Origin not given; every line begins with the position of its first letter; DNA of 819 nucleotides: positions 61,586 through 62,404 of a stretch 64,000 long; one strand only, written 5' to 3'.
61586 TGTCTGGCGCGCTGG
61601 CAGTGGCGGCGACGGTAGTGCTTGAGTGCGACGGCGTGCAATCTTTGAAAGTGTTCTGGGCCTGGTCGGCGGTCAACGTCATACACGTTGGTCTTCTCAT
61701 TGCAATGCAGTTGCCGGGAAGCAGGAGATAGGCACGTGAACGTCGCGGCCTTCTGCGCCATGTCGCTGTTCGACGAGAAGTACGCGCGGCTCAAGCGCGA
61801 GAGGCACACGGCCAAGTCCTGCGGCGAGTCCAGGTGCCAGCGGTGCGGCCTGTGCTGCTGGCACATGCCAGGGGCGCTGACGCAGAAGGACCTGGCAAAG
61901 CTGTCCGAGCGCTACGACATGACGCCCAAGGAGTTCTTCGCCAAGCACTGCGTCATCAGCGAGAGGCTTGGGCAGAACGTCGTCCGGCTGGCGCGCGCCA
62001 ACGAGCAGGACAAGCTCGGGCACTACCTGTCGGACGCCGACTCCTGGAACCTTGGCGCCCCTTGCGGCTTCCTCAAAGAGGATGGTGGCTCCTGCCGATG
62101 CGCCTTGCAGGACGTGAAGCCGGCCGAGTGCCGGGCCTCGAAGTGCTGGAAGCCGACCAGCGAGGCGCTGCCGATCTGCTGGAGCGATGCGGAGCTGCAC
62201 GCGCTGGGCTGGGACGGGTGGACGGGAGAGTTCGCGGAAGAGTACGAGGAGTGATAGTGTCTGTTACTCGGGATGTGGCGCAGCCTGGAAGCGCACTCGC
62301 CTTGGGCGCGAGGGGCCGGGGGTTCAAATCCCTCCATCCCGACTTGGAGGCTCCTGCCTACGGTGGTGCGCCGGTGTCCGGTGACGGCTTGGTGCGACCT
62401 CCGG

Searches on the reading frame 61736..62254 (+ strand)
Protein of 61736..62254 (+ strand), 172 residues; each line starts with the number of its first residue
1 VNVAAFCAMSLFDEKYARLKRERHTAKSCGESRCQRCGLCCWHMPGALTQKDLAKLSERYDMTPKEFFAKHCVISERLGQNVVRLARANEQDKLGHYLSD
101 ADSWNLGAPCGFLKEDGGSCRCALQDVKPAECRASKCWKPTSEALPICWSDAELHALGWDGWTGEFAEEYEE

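Call 48: search_protein_families(library=pfam, max_evalue=0.001, proteins=[window:61736-62254:+])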
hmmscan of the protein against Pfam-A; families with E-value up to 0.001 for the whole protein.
window:61736-62254:+ (172 aa): 1 family
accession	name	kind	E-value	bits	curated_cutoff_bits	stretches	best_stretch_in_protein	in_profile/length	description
PF03692.20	CxxCxxCC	-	3.1e-05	25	23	1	34-138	2-72/85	Putative zinc- or iron-chelating domain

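Call 49: search_protein_families(library=phrogs, max_evalue=0.001, proteins=[window:61736-62254:+])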
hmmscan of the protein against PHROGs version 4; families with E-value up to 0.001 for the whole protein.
window:61736-62254:+ (172 aa): 0 families
